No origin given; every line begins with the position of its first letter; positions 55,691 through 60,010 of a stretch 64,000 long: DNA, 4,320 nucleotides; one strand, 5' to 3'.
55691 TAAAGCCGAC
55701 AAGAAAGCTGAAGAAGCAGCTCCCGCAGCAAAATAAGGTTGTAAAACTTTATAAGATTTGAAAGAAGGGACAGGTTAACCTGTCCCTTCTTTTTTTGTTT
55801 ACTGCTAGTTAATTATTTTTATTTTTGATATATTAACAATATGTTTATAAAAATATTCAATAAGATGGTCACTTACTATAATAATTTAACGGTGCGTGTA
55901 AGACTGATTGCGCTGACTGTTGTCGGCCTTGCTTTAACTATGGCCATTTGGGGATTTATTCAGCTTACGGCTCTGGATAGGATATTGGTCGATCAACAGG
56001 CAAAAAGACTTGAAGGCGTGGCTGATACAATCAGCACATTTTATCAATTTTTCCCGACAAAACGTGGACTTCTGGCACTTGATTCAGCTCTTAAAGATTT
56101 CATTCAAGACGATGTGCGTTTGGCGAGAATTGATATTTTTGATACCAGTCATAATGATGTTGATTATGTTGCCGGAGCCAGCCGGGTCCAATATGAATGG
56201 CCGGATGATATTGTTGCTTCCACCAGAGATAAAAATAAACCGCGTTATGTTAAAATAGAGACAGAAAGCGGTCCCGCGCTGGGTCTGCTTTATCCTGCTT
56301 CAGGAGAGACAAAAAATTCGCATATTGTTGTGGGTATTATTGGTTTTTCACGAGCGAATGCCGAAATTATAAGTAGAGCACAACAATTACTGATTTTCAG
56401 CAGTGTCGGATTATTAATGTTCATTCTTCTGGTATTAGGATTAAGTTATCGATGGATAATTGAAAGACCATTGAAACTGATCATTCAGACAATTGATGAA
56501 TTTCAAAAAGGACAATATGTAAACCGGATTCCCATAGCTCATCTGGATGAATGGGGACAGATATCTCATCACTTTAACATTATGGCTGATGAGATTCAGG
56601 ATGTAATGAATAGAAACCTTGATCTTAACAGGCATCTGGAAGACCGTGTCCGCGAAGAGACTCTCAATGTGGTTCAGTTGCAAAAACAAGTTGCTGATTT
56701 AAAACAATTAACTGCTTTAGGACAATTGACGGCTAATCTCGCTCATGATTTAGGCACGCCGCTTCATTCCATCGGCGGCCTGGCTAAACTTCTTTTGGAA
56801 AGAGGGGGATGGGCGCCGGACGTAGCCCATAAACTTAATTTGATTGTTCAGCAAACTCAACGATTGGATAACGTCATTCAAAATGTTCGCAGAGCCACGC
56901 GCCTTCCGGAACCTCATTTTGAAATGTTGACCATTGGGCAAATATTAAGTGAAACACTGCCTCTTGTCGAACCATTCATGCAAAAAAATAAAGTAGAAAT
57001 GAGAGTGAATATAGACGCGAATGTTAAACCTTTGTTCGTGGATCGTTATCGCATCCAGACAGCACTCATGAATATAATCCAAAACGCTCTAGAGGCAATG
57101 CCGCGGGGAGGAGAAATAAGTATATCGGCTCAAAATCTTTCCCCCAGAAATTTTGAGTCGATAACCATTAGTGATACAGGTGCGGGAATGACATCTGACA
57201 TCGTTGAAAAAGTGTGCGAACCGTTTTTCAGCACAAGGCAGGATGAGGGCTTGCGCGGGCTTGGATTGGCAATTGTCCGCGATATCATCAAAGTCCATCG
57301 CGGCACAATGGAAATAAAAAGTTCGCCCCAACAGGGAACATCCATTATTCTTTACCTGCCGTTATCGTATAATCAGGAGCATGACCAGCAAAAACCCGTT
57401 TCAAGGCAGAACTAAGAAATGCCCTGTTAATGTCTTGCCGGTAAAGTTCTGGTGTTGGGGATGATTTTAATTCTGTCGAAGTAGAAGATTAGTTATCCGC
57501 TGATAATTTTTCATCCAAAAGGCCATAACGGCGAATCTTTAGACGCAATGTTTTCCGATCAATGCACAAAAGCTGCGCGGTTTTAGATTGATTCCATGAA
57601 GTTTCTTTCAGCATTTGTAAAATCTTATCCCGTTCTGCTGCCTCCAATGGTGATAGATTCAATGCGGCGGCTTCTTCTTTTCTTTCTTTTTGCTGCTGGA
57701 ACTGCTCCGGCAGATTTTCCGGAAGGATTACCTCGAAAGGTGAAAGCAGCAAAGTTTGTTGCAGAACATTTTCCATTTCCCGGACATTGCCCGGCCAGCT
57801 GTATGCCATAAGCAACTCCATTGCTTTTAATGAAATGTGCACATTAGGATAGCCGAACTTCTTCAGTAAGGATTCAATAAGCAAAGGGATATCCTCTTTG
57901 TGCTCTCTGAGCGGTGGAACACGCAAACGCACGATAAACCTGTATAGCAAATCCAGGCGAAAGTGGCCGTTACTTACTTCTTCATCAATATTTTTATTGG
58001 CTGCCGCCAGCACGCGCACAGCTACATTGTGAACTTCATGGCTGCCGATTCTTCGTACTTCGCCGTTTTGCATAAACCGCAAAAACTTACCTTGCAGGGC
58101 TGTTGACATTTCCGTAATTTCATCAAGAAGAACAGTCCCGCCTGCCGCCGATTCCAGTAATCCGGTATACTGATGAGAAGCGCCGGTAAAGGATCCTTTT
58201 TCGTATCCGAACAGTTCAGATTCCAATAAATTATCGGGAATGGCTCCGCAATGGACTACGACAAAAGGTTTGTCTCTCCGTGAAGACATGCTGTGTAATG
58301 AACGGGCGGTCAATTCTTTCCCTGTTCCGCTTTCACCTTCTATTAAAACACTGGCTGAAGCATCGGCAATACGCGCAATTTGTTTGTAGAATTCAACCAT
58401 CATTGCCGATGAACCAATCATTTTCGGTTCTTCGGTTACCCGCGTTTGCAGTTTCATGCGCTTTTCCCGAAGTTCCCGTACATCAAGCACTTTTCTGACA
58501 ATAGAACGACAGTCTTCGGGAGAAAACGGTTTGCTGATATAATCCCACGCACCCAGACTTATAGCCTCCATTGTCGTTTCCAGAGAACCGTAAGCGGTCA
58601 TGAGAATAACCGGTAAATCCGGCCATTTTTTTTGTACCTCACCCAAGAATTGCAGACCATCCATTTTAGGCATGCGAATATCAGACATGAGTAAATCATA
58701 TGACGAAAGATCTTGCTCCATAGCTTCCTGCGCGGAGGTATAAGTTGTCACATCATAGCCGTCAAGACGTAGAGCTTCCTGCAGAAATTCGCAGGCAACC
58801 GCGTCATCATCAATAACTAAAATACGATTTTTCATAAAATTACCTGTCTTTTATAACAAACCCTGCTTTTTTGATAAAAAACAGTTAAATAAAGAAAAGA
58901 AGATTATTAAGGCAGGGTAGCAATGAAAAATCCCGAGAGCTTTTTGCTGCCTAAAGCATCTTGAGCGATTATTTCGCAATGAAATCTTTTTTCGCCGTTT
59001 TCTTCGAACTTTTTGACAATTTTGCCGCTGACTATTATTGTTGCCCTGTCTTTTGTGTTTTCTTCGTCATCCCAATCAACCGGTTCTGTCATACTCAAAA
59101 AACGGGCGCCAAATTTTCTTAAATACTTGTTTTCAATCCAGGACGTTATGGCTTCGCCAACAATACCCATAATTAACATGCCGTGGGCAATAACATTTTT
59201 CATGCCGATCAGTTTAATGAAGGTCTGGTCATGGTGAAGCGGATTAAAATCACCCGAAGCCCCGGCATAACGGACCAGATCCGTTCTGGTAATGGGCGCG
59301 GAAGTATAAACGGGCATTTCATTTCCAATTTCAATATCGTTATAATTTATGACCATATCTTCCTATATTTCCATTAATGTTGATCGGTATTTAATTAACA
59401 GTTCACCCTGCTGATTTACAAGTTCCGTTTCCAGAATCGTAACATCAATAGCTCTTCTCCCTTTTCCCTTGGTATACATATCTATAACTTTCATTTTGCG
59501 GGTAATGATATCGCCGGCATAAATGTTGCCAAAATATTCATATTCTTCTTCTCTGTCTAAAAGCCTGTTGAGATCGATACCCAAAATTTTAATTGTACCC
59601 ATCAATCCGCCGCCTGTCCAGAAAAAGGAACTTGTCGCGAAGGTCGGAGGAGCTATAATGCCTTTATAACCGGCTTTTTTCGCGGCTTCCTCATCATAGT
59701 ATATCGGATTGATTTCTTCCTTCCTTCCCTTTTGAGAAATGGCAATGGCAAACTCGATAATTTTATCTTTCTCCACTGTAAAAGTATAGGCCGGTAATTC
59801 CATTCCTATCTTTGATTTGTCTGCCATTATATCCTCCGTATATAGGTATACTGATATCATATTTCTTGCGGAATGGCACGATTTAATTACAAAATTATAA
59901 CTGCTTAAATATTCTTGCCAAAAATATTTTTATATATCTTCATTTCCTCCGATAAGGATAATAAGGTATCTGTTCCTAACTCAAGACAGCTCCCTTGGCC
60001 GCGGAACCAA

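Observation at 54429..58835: Sigma-54 promoter, three small secreted proteins, and a histidine kinase / sigma-54 activator pair: a candidate envelope-responsive module (ZraPSR-like logic with unrelated effectors)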

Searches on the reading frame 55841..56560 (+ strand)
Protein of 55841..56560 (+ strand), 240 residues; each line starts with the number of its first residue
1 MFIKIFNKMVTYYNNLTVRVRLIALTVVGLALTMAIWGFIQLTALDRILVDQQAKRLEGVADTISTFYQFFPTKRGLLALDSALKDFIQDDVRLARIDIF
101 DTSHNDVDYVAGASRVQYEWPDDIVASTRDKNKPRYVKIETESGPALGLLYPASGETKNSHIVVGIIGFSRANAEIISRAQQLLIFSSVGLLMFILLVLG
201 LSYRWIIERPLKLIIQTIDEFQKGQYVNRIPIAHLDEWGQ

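Call 44: find_homologous_proteins(query=window:55841-56560:+, max_evalue=0.001)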
Query window:55841-56560:+ (240 aa): 65 proteins with E <= 0.001 among 7571 candidates.
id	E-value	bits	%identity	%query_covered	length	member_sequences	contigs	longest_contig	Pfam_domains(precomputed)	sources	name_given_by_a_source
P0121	6.8e-125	433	83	100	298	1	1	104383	PF00672.31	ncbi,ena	-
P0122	3.5e-122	425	82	99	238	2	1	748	-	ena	-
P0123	4.3e-118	411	84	95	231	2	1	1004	-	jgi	-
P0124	1.7e-113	396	88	87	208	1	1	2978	-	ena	-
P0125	1.6e-102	360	68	100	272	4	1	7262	PF00672.31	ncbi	ncbi:MAG: hypothetical protein CVU70_01210, partial [Deltaproteobacteria bacterium HGW-Deltaproteoba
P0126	9.7e-101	354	78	87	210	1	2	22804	-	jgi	-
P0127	1.3e-94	334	74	89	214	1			-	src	-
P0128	2.5e-91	324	84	75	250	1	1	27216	-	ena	-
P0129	1.7e-87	311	61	94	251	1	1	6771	PF00672.31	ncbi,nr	ncbi:MAG: hypothetical protein C0394_07195, partial [Syntrophus sp. (in: bacteria)]|nr:hypothetical 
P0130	4.3e-86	306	61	94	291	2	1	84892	PF00672.31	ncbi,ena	-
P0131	1.1e-84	302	60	94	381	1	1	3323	PF00672.31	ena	-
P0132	7.3e-83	296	60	94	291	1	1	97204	PF00672.31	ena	-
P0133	1.1e-82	295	60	94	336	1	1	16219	PF00672.31,PF00512.32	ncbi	ncbi:MAG: histidine kinase dimerization/phospho-acceptor domain-containing protein, partial [Pseudom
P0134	5.9e-82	293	60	94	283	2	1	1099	PF00672.31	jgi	jgi:two-component system NtrC family sensor kinase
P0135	1.2e-79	285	87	65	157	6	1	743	-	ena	-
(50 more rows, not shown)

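Call 51: predict_structure(alignment_id=A2)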
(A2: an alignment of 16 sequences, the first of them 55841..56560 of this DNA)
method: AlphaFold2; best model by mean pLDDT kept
length: 240 residues; sequences in the alignment: 16
mean_pLDDT: 73.4   pTM: 0.50
mean pLDDT of the five models: 73.4, 71.8, 69.9, 68.0, 63.7
residues with pLDDT >= 90: 0; 70-90: 171; 50-70: 50; < 50: 19
segments of 3 or more residues with pLDDT < 50: 225-236, 238-240
pLDDT, mean of each block of 10 residues (from residue 1): 50 60 77 84 83 80 79 79 83 82 77 79 80 80 78 62 81 79 83 80 63 63 51 48
secondary structure, 60 per line:
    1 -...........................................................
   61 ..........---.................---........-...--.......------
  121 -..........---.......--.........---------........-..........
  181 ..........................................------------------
elements in order: H2-70 H74-90 E94-101 E108-114 H122-131 E135-141 E144-152 E162-169 H171-222

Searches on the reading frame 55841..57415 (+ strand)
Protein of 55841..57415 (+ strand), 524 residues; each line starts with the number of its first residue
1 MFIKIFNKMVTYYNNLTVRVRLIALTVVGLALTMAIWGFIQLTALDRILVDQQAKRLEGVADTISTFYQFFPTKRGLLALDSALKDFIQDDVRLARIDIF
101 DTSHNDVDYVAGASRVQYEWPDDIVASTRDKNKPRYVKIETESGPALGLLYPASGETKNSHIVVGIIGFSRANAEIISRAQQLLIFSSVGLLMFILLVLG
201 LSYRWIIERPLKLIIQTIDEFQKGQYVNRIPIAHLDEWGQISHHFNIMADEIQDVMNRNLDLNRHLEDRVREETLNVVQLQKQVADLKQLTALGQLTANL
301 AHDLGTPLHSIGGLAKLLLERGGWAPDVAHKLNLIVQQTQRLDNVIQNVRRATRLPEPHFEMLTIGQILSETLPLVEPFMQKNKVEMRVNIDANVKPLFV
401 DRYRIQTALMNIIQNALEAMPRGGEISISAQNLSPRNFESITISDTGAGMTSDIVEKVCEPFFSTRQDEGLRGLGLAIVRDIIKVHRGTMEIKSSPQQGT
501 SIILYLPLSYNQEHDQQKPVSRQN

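Call 3: search_protein_families(library=pfam, proteins=[window:55841-57415:+], max_evalue=0.01)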
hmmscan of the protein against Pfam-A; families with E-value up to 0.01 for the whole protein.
window:55841-57415:+ (524 aa): 6 families
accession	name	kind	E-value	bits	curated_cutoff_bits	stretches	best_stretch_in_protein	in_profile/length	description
PF02518.31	HATPase_c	-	1.5e-22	80.6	26.4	1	401-508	2-109/111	Histidine kinase-, DNA gyrase B-, and HSP90-like ATPase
PF00512.31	HisKA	-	1.7e-11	44.4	26.9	1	293-355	2-63/66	His Kinase A (phospho-acceptor) domain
PF14501.12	HATPase_c_5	-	6.1e-06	26.5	22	1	404-496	5-92/102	GHKL domain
PF00672.30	HAMP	-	3.3e-05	24.6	25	1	209-254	8-53/53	HAMP domain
PF13589.12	HATPase_c_3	-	0.00015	22.2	25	1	403-460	1-55/137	Histidine kinase-, DNA gyrase B-, and HSP90-like ATPase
PF10090.15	HPTransfase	-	0.00084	19.5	22.9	1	388-435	16-60/123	Histidine phosphotransferase C-terminal domain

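Call 7: search_protein_families(library=ncbifam, proteins=[window:55841-57415:+], max_evalue=0.01)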
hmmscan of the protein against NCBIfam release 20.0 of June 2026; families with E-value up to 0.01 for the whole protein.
window:55841-57415:+ (524 aa): 89 families (the best 25 are shown)
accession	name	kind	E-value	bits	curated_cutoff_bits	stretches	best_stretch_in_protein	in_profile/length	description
NF008468.0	PRK11360.1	equivalog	8.7e-54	182.9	646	1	278-513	381-613/616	two-component system sensor histidine kinase AtoS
NF007688.0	PRK10364.1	equivalog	3.6e-42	144.7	479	1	279-516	226-459/460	two-component system sensor histidine kinase ZraS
NF046044.1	PnpS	equivalog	1.8e-37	129.3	400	1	272-507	148-390/390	two-component system histidine kinase PnpS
NF010411.0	PRK13837.1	equivalog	1.8e-34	118.9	647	1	268-519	426-686/828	two-component system VirA-like sensor kinase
NF033092.0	HK_WalK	equivalog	8.4e-33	113.8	725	2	296-508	375-594/594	cell wall metabolism sensor histidine kinase WalK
NF008312.0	PRK11100.1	equivalog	4.1e-32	111.6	356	1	165-508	162-474/477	two-component system sensor histidine kinase CreC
TIGR02966.1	phoR_proteo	equivalog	1.4e-29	103.2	334.2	1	261-501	84-328/333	phosphate regulon sensor histidine kinase PhoR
TIGR01386.1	cztS_silS_copS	subfamily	1.3e-28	100.2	292.55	2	293-506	241-456/457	heavy metal sensor histidine kinase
NF011874.0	PRK15347.1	equivalog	3.4e-28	98.2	852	1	173-513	288-619/921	two component system sensor kinase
NF053867.1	SprKinKinDBac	equivalog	7.5e-28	97.2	775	1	281-509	274-498/500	sporulation kinase KinD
NF040691.1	MtrAB_MtrB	equivalog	2.1e-27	96.3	450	2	279-513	256-497/507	MtrAB system histidine kinase MtrB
NF046020.1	HisKinCckABruc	equivalog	8.6e-27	93.4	1000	1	278-517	465-716/868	cell cycle histidine kinase CckA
NF010076.0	PRK13557.1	subfamily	1e-26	93.5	631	1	287-522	157-408/540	histidine kinase famiy protein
NF041777.1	sens_FixL_Rhizob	equivalog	1.3e-26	93.3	850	1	277-509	246-482/485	sensor protein FixL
NF046026.1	HisKinCckACaul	equivalog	6.6e-26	90.6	1000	1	279-521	288-545/678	cell cycle histidine kinase CckA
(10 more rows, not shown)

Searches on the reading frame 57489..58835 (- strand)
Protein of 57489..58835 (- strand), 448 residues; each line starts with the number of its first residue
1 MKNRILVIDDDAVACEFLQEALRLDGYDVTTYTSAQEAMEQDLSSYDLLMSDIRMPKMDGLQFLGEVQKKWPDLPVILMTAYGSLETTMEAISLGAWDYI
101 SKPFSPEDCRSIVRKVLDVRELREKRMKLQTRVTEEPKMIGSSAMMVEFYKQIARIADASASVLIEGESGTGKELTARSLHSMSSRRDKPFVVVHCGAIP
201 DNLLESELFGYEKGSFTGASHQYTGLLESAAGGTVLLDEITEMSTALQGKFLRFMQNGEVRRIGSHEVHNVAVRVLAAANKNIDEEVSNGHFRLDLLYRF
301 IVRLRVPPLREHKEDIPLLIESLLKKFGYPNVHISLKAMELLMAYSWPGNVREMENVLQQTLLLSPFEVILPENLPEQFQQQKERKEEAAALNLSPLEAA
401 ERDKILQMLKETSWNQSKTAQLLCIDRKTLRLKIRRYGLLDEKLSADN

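Call 3: search_protein_families(library=pfam, proteins=[window:57489-58835:-], max_evalue=0.01)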
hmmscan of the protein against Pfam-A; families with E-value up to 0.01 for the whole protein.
window:57489-58835:- (448 aa): 7 families
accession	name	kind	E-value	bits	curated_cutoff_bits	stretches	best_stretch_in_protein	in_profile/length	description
PF00158.32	Sigma54_activat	-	1.8e-61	207.1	20.2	1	139-301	1-163/168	Sigma-54 interaction domain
PF00072.30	Response_reg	-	6.2e-28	97.6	30.2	1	5-113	1-110/111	Response regulator receiver domain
PF25601.1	AAA_lid_14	-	1.6e-21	76.4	27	1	310-390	1-85/87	AAA+ ATPase lid domain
PF14532.12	Sigma54_activ_2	-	3.9e-18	66.4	25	1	140-309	1-138/138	Sigma-54 interaction domain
PF02954.25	HTH_8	-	5.2e-10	39.3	22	1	397-437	2-42/42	Bacterial regulatory protein, Fis family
PF07728.20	AAA_5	-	1.8e-06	28.4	22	1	163-283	2-125/139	AAA domain (dynein-related subfamily)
PF07724.20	AAA_2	-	0.0023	18.4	27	1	160-268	3-112/166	AAA domain (Cdc48 subfamily)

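Call 7: search_protein_families(library=ncbifam, proteins=[window:57489-58835:-], max_evalue=0.01)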
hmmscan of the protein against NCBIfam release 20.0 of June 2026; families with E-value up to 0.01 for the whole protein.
window:57489-58835:- (448 aa): 116 families (the best 25 are shown)
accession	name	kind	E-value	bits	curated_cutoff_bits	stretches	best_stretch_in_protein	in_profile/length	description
NF008469.0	PRK11361.1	equivalog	3.8e-117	391.8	714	1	2-439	4-456/461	acetoacetate metabolism transcriptional regulator AtoC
TIGR01818.1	ntrC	equivalog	2.5e-115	385.9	558.6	1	5-388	1-390/463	nitrogen regulation protein NR(I)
NF007689.0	PRK10365.1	equivalog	1.4e-105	353.6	760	1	4-436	7-441/441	sigma-54-dependent response regulator transcription factor ZraR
TIGR02915.1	PEP_resp_reg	equivalog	1.1e-97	327.7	502.6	1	5-439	1-444/445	PEP-CTERM-box response regulator transcription factor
NF041946.1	LuxO_transreg_Vib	equivalog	8.2e-97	324.9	800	1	19-435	13-433/463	quorum-sensing sigma-54 dependent transcriptional regulator LuxO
NF051870.1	NAssimRespRegNtrX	equivalog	5.4e-94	315.6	600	1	4-438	3-451/452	nitrogen assimilation response regulator NtrX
TIGR01817.1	nifA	equivalog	5.5e-92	309.2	528.85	1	120-419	178-509/534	nif-specific transcriptional activator NifA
NF008176.1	PRK10923.1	equivalog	3.7e-91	306.1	620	1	3-387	4-393/469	nitrogen regulation protein NR(I)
NF011695.0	PRK15115.1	equivalog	6.7e-90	302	763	1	4-424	8-423/445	two-component system response regulator GlrR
NF041552.1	TF_PrdR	equivalog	6.6e-89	298.8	795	1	131-438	263-577/577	sigma-54 dependent transcriptional regulator PrdR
NF049963.1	RespRegFlgRCampy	domain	2.4e-87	293.6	750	1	5-439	3-429/429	fla regulon two-component system response regulator FlgR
NF003451.0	PRK05022.1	equivalog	2.1e-84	284.1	476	1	124-439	177-510/512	nitric oxide reductase transcriptional regulator NorR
NF050807.1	TransRegFlbDCaul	equivalog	9.5e-83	278.5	750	1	28-437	26-438/454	sigma-54-dependent transcriptional regulator FlbD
TIGR02329.1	propionate_PrpR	equivalog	1.9e-75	254.5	499.2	1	124-432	200-522/526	propionate catabolism operon regulatory protein PrpR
NF038308.1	RNA_repair_RtcR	equivalog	1.2e-74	252.1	650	1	84-435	122-514/530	RNA repair transcriptional activator RtcR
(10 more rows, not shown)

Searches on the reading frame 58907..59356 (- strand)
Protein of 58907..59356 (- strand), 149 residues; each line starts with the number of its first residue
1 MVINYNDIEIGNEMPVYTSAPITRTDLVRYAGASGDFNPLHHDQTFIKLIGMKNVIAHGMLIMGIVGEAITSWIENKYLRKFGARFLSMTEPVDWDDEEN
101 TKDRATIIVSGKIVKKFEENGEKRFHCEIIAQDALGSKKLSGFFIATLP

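Call 3: search_protein_families(library=pfam, proteins=[window:58907-59356:-], max_evalue=0.01)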
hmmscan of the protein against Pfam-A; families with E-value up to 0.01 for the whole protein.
window:58907-59356:- (149 aa): 1 family
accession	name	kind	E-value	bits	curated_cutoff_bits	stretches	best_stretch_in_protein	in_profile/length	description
PF01575.25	MaoC_dehydratas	-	2.4e-18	66.3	27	1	17-100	13-96/123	MaoC like domain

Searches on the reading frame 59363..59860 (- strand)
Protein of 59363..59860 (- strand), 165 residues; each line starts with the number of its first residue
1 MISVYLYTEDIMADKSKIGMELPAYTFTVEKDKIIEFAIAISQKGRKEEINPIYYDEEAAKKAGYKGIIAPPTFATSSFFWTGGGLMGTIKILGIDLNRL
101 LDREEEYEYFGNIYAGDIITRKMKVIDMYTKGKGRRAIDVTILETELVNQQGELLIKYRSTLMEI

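Call 3: search_protein_families(library=pfam, proteins=[window:59363-59860:-], max_evalue=0.01)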
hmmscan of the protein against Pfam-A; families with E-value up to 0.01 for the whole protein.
window:59363-59860:- (165 aa): 2 families
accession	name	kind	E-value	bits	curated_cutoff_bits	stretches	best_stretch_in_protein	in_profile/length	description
PF13452.11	FAS1_DH_region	-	1.8e-26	93.3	22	1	17-155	2-129/132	FAS1-like, dehydratase domain region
PF22622.2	MFE-2_hydrat-2_N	-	0.0003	21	27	1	27-162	1-126/130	MFE-2 hydratase 2 N-terminal domain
